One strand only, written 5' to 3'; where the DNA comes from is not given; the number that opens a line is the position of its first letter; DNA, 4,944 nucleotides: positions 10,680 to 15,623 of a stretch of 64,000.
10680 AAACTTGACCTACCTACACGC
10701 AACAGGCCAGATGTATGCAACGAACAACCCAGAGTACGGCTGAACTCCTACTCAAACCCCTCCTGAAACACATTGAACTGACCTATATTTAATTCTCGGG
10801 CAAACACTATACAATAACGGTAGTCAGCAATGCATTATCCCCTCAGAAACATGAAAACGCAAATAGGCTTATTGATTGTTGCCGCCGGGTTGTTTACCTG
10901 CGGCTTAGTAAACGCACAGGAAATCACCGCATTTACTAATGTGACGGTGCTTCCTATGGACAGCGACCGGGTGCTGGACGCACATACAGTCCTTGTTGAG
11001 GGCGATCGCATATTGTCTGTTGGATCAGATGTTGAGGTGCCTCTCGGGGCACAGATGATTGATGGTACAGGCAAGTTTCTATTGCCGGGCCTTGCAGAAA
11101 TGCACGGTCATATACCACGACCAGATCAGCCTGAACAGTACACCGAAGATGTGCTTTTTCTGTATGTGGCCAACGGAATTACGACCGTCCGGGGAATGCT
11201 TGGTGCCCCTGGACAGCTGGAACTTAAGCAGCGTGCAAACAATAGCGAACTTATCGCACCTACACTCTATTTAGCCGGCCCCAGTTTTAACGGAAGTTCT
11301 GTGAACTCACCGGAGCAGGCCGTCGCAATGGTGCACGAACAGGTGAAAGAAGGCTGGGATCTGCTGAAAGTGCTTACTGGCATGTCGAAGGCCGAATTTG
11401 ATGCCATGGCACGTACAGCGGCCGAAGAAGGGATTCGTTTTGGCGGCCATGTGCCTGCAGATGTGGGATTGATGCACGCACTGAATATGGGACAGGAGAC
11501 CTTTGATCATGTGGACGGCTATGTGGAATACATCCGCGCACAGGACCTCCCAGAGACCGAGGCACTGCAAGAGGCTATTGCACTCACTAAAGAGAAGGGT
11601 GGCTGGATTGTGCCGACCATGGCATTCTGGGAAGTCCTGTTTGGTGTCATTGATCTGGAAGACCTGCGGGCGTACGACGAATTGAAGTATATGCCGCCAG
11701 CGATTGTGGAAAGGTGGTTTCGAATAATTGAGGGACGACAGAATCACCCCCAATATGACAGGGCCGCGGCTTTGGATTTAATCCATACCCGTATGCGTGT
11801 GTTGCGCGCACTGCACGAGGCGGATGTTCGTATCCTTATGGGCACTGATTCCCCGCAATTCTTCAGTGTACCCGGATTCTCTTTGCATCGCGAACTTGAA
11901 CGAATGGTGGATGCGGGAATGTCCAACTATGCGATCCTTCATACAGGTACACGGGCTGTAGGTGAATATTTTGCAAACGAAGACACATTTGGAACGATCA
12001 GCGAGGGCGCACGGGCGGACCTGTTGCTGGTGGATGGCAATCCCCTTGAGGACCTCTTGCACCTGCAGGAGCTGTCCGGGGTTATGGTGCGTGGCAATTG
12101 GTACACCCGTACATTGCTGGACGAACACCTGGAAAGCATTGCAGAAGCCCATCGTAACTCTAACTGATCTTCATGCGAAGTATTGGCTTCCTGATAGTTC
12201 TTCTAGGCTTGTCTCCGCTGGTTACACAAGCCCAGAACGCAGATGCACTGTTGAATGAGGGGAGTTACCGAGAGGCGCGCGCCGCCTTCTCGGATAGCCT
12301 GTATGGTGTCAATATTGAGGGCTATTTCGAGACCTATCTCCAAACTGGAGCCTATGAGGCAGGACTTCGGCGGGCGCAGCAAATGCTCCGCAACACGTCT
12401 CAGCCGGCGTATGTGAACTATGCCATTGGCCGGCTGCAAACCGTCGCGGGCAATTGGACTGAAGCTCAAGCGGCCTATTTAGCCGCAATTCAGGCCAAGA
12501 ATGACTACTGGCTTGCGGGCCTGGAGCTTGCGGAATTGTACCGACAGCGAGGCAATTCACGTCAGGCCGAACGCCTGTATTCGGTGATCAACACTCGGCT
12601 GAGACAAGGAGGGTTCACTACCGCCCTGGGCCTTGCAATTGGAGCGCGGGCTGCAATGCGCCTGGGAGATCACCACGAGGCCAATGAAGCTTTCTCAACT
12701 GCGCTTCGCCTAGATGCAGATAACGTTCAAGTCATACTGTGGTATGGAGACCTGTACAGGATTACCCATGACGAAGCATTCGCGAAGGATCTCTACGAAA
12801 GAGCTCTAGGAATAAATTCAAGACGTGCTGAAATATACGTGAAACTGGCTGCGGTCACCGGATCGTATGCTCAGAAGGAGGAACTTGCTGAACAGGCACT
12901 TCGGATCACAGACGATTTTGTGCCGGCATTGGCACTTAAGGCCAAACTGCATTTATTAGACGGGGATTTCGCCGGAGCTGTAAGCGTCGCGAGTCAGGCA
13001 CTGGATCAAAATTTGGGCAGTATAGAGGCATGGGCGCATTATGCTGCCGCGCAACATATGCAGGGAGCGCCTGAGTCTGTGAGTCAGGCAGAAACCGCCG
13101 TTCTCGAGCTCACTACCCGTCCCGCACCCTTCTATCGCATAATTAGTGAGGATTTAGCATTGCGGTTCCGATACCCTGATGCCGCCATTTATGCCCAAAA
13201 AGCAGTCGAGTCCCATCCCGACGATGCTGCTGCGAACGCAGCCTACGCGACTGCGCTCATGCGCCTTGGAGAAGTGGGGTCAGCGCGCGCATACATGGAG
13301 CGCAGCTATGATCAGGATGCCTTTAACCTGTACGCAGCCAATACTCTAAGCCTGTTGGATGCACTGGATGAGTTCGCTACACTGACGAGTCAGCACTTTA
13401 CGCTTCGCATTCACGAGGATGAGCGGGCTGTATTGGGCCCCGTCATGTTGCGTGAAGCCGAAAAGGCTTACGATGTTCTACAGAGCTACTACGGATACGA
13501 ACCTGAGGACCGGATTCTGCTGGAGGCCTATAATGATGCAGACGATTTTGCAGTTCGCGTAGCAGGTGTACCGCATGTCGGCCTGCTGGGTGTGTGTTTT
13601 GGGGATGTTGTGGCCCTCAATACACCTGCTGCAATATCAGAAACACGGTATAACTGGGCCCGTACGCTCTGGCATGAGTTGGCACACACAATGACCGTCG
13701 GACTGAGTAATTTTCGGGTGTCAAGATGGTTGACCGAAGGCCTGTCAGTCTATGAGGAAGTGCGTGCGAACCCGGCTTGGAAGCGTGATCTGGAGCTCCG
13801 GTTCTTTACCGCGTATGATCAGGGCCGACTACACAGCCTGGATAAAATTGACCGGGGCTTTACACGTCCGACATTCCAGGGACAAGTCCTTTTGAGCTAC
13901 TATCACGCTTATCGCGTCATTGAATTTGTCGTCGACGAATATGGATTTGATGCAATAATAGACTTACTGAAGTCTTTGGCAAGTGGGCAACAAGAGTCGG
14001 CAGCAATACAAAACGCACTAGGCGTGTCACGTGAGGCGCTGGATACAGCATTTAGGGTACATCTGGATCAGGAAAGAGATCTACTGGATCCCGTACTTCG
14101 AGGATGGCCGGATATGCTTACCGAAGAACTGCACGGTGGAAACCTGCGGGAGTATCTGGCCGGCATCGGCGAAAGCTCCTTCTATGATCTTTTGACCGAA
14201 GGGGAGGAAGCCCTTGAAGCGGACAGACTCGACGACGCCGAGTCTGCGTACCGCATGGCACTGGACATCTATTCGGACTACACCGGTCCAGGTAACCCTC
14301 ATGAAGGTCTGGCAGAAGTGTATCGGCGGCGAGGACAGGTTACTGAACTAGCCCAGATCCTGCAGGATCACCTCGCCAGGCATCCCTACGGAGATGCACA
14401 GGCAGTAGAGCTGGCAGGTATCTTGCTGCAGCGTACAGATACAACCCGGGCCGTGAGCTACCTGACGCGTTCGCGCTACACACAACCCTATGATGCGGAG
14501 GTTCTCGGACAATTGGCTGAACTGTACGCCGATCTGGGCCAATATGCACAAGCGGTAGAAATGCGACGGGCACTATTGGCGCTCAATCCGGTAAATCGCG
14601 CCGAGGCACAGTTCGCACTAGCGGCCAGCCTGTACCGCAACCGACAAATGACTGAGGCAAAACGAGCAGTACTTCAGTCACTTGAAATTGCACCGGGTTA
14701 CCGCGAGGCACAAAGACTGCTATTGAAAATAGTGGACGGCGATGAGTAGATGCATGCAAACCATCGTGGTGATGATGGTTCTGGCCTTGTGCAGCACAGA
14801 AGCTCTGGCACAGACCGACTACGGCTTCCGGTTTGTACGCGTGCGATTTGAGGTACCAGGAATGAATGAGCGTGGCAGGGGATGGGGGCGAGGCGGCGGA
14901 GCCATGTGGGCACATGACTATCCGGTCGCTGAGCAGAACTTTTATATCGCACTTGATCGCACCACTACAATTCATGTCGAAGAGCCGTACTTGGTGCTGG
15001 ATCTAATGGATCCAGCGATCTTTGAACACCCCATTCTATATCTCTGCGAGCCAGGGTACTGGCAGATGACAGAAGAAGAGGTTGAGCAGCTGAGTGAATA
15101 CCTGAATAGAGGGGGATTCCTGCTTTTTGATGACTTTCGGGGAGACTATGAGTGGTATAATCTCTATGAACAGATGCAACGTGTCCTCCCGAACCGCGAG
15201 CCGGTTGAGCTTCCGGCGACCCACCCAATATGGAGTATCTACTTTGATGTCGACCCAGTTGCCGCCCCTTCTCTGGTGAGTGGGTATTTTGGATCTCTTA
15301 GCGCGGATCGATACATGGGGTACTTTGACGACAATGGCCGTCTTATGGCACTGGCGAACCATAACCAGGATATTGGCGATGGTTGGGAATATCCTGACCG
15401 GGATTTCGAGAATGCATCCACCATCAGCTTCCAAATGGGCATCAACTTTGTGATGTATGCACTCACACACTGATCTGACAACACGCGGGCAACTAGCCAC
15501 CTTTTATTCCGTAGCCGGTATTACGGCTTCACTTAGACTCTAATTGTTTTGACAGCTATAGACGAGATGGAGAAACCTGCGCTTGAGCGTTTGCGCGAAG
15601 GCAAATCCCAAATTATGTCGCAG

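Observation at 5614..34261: Window-scale expansion: six paralogues of one 'GEGPGE[YF]' beta-propeller family, every cluster sitting inside a duplication junction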

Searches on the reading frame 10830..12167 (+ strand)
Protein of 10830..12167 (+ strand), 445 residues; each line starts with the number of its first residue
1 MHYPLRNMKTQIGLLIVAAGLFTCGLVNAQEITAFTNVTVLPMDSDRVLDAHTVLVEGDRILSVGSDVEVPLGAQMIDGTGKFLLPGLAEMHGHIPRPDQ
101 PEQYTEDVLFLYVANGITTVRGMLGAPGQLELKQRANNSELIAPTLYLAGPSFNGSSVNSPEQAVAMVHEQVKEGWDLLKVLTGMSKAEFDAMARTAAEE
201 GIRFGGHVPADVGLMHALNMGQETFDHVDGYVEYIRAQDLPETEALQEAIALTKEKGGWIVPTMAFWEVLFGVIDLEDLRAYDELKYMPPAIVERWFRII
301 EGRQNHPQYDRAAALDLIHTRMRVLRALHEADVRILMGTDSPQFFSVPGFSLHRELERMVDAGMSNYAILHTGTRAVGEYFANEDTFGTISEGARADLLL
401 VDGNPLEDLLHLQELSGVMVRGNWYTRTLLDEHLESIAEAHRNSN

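Call 13: search_protein_families(library=pfam, proteins=[window:10830-12167:+], max_evalue=0.001)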
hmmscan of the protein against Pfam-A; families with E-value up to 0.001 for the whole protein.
window:10830-12167:+ (445 aa): 2 families
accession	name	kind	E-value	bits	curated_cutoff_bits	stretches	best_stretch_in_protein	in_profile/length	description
PF01979.26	Amidohydro_1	-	7.3e-15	55.5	25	1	83-424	1-344/345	Amidohydrolase family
PF07969.17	Amidohydro_3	-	9.5e-06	25.8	29.7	0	325-406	359-449/472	Amidohydrolase family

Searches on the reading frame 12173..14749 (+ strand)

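Call 13: search_protein_families(library=pfam, proteins=[window:12173-14749:+], max_evalue=0.001)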
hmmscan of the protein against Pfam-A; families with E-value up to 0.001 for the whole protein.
window:12173-14749:+ (858 aa): 15 families
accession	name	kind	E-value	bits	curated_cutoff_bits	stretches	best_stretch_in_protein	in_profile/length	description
PF14559.12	TPR_19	-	1.3e-17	64.3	25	1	751-810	1-59/68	Tetratricopeptide repeat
PF13485.12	Peptidase_MA_2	-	5.2e-15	56.2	32.4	1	473-631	45-199/201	Peptidase MA superfamily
PF07719.23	TPR_2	-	1.9e-14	52.9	27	0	158-184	8-34/34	Tetratricopeptide repeat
PF13432.12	TPR_16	-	1.5e-13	51.3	32.7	0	333-384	12-63/65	Tetratricopeptide repeat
PF13428.12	TPR_14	-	6.9e-13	48.3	23.5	0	252-292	3-43/44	Tetratricopeptide repeat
PF13431.12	TPR_17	-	2.8e-09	37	24.4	0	771-795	9-33/34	Tetratricopeptide repeat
PF12895.13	ANAPC3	-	2.4e-07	31.4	27.2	0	332-387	3-60/82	Anaphase-promoting complex, cyclosome, subunit 3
PF13181.12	TPR_8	-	2.4e-07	30.8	25.7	0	775-807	1-33/34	Tetratricopeptide repeat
PF13176.12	TPR_7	-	2.1e-06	27.8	27.9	0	778-804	2-28/36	Tetratricopeptide repeat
PF23914.1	TPR_CcmH_CycH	-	6e-06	26.6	42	0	158-237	57-138/158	Cytochrome c-type biogenesis protein H TPR domain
PF13424.12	TPR_12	-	0.00011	22.7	30.1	0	775-840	3-75/77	Tetratricopeptide repeat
PF14853.12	Fis1_TPR_C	-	0.00013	22.5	25.3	0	814-850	5-41/53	Fis1 C-terminal tetratricopeptide repeat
PF25064.1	ARM_TT21_5th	-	0.00014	22.6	27.8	0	744-826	4-86/117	TT21 fifth ARM repeats domain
PF00515.34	TPR_1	-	0.00035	20.7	27.8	0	775-796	1-22/34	Tetratricopeptide repeat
PF25062.1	ARM_TT21_N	-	0.00086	19.5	40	0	55-266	4-218/222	Tetratricopeptide repeat protein 21 N-terminal ARM repeat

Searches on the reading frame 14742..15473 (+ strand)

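Call 13: search_protein_families(library=pfam, proteins=[window:14742-15473:+], max_evalue=0.001)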
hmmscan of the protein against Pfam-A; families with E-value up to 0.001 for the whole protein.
window:14742-15473:+ (243 aa): 1 family
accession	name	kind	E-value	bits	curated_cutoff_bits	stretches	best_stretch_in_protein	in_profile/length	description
PF13709.12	DUF4159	-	2.7e-43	148.3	25.9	1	53-241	9-202/202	Domain of unknown function (DUF4159)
